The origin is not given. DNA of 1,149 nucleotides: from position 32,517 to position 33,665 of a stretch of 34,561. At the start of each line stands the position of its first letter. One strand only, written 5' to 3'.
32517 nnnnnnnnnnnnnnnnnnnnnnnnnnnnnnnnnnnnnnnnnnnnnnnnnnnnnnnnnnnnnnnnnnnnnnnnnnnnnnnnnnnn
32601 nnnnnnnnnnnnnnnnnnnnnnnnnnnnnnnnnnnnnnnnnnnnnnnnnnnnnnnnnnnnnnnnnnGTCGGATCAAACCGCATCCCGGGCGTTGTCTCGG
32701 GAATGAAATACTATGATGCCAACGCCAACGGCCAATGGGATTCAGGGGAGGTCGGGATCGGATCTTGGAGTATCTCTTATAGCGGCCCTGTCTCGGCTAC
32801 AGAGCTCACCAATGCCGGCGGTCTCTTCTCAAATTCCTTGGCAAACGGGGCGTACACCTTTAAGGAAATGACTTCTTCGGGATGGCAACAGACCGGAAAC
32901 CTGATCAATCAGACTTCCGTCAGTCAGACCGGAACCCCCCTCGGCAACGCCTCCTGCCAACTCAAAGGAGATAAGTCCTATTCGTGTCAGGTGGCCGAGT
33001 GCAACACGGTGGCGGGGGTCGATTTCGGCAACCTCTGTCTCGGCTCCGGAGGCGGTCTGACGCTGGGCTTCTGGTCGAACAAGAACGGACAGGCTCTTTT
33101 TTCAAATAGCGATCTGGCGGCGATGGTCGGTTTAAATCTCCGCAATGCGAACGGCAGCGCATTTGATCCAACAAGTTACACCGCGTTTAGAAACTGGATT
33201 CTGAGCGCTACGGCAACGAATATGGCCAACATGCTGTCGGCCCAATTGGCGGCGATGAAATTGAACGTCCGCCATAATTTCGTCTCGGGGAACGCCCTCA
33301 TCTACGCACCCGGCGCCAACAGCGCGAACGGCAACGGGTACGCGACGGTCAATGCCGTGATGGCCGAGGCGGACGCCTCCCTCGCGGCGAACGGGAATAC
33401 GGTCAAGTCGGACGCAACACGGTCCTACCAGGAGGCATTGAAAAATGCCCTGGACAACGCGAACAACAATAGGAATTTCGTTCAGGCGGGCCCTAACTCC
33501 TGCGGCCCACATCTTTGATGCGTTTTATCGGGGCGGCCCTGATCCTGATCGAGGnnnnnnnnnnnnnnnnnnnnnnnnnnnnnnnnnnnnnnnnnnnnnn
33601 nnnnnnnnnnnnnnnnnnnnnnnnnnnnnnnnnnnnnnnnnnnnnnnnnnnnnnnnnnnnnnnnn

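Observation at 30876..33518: Secreted bacterial protein combining nine CTDC-like repeats with seven ADAM/disintegrin-like repeats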

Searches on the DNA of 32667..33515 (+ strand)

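Call 51: search_rna_families(sources=[L001, L002, L003, L004, L005, L006, L007, L008, L009, L010, L011, L012, L016, L054], threshold=gathering)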
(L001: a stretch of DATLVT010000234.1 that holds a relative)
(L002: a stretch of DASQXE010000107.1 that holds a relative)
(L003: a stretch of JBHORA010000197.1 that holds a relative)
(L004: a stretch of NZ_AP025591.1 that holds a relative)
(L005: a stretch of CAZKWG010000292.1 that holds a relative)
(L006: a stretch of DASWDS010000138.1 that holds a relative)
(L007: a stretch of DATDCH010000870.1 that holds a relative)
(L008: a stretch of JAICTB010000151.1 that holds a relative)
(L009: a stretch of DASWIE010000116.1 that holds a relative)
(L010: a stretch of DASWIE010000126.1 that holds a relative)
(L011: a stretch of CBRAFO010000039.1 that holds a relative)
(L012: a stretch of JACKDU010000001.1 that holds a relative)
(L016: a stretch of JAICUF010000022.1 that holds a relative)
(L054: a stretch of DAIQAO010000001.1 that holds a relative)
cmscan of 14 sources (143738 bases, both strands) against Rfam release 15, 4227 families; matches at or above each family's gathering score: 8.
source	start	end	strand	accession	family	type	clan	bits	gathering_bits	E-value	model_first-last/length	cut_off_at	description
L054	8720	8802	-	RF03167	c-di-GMP-I-GGC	Cis-reg; riboswitch;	CL00126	70.7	59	2.3e-14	1-80/80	no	c-di-GMP-I-GGC riboswitch aptamer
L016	8397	8494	-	RF01051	c-di-GMP-I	Cis-reg; riboswitch;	CL00126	70.2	35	2.2e-11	1-87/87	no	c-di-GMP-I riboswitch aptamer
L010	5073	5144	-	RF00005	tRNA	Gene; tRNA;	CL00001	69.1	29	1.2e-12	1-71/71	no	tRNA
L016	2924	2996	+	RF00005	tRNA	Gene; tRNA;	CL00001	67.8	29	2.9e-12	1-71/71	no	tRNA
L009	4382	4467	+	RF03169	c-di-GMP-II-GAG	Cis-reg; riboswitch;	CL00127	65.6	40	1.7e-10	1-86/86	no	c-di-GMP-II-GAG riboswitch aptamer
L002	2662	2732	+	RF00005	tRNA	Gene; tRNA;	CL00001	64.1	29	3e-11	1-71/71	no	tRNA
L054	5198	5282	+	RF01051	c-di-GMP-I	Cis-reg; riboswitch;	CL00126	50.2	35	1.8e-06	1-87/87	no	c-di-GMP-I riboswitch aptamer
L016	5271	5352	+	RF01051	c-di-GMP-I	Cis-reg; riboswitch;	CL00126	48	35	6.1e-06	1-87/87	no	c-di-GMP-I riboswitch aptamer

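Call 54: search_rna_families(sources=[L013, L014, L015, L017, L018, L019, L020, L021, L022, L023, L024, L025, L026], threshold=gathering)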
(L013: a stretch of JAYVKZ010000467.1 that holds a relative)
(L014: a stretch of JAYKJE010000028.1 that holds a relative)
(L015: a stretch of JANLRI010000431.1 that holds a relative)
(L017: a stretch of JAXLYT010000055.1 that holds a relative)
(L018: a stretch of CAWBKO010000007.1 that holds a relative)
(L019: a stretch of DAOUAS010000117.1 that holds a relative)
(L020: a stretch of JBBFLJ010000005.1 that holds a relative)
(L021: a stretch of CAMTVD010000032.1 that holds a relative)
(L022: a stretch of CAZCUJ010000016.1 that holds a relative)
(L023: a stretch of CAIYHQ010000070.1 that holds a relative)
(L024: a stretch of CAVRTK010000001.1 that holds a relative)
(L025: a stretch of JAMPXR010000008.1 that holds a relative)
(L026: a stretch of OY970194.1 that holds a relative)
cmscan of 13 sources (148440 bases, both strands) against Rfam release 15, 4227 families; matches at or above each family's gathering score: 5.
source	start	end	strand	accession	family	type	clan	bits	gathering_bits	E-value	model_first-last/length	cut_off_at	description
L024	1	758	+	RF02541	LSU_rRNA_bacteria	Gene; rRNA;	CL00112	805.9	50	6.1e-262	2171-2925/2925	5'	Bacterial large subunit ribosomal RNA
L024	894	1010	+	RF00001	5S_rRNA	Gene; rRNA;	CL00113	107.9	38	2.3e-22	1-120/120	no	5S ribosomal RNA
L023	7802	7892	-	RF00005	tRNA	Gene; tRNA;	CL00001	55.5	29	7.2e-09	1-71/71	no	tRNA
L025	1254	1321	+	RF01057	SAH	Cis-reg; riboswitch;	-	53.7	37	9.6e-07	1-78/78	no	SAH (S-adenosyl-L-homocysteine) riboswitch aptamer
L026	12080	12123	+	RF01687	Acido-Lenti-1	Gene; sRNA;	-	41.4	37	1.4e-05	1-46/46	no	Acido-Lenti-1 RNA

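Call 55: search_rna_families(sources=[L027, L028, L029, L030, L031, L032, L033, L034, L035, L036, L037, L038, L039, L040], threshold=gathering)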
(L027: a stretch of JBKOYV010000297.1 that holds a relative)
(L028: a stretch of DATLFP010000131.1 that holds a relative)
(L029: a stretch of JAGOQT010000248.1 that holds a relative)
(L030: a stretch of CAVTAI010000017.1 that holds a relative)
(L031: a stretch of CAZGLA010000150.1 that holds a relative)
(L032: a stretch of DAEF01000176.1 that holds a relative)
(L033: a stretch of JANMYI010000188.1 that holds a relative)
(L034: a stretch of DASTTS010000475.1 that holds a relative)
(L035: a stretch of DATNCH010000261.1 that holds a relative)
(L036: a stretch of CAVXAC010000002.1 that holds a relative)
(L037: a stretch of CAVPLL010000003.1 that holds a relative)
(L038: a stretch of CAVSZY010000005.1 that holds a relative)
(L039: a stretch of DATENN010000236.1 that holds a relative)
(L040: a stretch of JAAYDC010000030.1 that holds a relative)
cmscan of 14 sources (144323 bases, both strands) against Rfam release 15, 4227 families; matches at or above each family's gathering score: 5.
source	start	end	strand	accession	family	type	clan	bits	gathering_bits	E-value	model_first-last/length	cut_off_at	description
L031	8726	8797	+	RF00005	tRNA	Gene; tRNA;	CL00001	72.3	29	1.7e-13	1-71/71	no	tRNA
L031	4894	4966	-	RF00005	tRNA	Gene; tRNA;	CL00001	64.1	29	3e-11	1-71/71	no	tRNA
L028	5300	5384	+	RF03169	c-di-GMP-II-GAG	Cis-reg; riboswitch;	CL00127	57.6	40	1.9e-08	1-86/86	no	c-di-GMP-II-GAG riboswitch aptamer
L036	9125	9227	-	RF01051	c-di-GMP-I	Cis-reg; riboswitch;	CL00126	46.8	35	1.2e-05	1-87/87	no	c-di-GMP-I riboswitch aptamer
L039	8669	8795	-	RF01051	c-di-GMP-I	Cis-reg; riboswitch;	CL00126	45.7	35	2.2e-05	1-87/87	no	c-di-GMP-I riboswitch aptamer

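Call 59: search_rna_families(sources=[L041, L042, L043, L044, L045, L046, L047, L048, L049, L050, L051, L052, L053], threshold=gathering)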
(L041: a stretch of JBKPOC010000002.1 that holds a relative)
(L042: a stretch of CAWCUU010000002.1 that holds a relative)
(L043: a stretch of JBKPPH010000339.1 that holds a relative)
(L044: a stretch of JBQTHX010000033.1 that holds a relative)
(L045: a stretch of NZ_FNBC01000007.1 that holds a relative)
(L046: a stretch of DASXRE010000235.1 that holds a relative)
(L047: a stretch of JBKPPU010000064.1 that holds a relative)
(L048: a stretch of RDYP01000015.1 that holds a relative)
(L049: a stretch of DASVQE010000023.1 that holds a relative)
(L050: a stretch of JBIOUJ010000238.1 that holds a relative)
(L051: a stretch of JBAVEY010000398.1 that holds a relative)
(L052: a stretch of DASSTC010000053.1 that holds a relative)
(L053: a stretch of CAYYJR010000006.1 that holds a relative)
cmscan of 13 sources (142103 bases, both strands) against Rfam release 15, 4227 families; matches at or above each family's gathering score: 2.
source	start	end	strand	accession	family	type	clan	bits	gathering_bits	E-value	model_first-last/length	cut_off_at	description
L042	5326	5405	+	RF03167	c-di-GMP-I-GGC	Cis-reg; riboswitch;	CL00126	62.9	59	3.9e-12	1-80/80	no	c-di-GMP-I-GGC riboswitch aptamer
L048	7998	8093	+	RF00169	Bacteria_small_SRP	Gene;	CL00003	46.7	40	1.3e-06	1-97/97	no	Bacterial small signal recognition particle RNA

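Call 60: search_rna_families(sources=[L055, L056, L057, L058, L059, L060, L061, L062, L063, L064, L065, L066, L067, L068, L069, L070, L071], threshold=gathering)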
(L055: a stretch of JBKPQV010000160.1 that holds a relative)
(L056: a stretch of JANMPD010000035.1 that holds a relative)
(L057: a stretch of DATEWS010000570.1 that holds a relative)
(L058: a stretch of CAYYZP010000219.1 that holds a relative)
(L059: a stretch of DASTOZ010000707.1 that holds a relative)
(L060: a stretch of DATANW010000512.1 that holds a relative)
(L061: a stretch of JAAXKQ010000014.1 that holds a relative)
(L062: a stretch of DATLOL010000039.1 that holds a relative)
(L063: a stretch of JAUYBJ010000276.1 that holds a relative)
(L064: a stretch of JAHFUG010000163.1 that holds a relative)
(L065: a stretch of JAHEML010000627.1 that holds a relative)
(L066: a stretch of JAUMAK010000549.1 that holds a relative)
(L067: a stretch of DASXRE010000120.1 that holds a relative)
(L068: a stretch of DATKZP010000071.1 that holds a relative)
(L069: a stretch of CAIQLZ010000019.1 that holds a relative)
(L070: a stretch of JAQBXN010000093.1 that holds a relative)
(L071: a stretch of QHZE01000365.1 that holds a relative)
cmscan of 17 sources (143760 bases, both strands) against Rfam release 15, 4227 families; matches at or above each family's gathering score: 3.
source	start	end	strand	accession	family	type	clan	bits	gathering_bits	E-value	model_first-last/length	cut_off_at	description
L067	3636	3709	-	RF00005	tRNA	Gene; tRNA;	CL00001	69.3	29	1.1e-12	1-71/71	no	tRNA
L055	2127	2198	+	RF00005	tRNA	Gene; tRNA;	CL00001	68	29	2.4e-12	1-71/71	no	tRNA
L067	6850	6923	-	RF00005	tRNA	Gene; tRNA;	CL00001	67.3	29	3.8e-12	1-71/71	no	tRNA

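Call 63: search_rna_families(sources=[L072, L073, L074, L075, L076, L077, L078, L079, L080], threshold=gathering)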
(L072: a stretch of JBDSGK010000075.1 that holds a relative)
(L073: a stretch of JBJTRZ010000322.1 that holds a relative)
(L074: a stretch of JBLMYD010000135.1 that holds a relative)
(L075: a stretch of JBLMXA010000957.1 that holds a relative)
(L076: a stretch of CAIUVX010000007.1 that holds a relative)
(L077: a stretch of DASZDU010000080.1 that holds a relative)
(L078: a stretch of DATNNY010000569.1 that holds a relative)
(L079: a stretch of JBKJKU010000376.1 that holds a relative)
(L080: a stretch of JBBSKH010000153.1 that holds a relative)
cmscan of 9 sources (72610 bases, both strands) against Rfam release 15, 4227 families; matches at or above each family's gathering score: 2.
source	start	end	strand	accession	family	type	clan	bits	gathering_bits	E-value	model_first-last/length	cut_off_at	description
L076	5083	5168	+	RF01051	c-di-GMP-I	Cis-reg; riboswitch;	CL00126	54.2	35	9.5e-08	1-87/87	no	c-di-GMP-I riboswitch aptamer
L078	7745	7861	-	RF01051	c-di-GMP-I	Cis-reg; riboswitch;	CL00126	46.9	35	5.8e-06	1-87/87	no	c-di-GMP-I riboswitch aptamer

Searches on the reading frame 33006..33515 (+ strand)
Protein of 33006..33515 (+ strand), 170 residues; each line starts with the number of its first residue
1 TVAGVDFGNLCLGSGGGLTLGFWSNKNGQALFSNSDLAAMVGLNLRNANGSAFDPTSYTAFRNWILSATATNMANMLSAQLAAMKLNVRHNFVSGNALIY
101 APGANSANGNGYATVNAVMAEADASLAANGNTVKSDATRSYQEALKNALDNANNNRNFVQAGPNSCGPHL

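Call 14: search_protein_families(library=pfam, proteins=[window:33033-33515:+], max_evalue=10)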
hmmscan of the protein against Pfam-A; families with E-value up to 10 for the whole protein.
window:33033-33515:+ (161 aa): 0 families

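Call 28: find_homologous_proteins(query=window:33006-33515:+)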
Query window:33006-33515:+ (170 aa): 416 proteins with E <= 0.001 among 731 candidates; the best 120 are listed.
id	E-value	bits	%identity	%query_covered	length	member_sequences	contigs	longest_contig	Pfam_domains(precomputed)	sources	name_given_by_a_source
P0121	6.0e-65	236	68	98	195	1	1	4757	-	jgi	jgi:hypothetical protein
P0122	1.5e-64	235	71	95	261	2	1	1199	-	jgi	jgi:hypothetical protein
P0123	6.1e-64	233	70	84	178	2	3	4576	-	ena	-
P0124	2.5e-63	231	70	84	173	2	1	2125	-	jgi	jgi:hypothetical protein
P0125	2.9e-63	231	72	94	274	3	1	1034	-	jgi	jgi:hypothetical protein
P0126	4.4e-63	230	69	98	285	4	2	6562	-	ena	-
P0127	4.8e-63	230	67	98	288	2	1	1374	-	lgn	-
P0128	5.3e-63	230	68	96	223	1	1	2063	-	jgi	jgi:hypothetical protein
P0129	2.9e-62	227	71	94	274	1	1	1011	-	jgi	jgi:hypothetical protein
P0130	5.3e-62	227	69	98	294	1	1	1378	-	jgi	jgi:hypothetical protein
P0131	6.7e-62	226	71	95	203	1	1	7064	-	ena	-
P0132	9.2e-62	226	70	94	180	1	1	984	-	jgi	-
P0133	4.1e-61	224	66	96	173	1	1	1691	-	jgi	jgi:hypothetical protein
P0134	5.9e-61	223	69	84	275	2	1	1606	-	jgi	jgi:hypothetical protein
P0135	5.9e-61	223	70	95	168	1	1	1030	-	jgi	jgi:hypothetical protein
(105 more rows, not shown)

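Call 73: search_protein_representatives(protein=window:33033-33515:+)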
Query: 161 residues. Proteins with E-value up to 0.001 (for the whole library): 1512; up to 1e-10: 1152; up to 1e-30: 384. The best 150 are listed.
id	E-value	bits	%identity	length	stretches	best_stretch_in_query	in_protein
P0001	5.3e-95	331.8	100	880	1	1-161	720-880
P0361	1.8e-62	226.2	72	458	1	1-156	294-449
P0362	7.3e-60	217.8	72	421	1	1-154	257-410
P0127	1.4e-59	216.9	68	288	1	1-159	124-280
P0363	4.5e-59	215.2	67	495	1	1-158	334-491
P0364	2.3e-58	212.9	68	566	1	1-157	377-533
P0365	4.9e-58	211.8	68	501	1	1-157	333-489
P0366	1.3e-57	210.4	68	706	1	1-157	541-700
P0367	6.9e-57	208.1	50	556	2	1-154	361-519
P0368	6.9e-57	208.1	66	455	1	1-154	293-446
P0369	9.0e-57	207.7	68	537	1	1-154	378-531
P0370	1.1e-56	207.5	65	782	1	1-158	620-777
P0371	1.1e-56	207.4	70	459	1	1-154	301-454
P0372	2.6e-56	206.3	68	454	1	2-154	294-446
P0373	9.9e-56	204.4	66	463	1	1-155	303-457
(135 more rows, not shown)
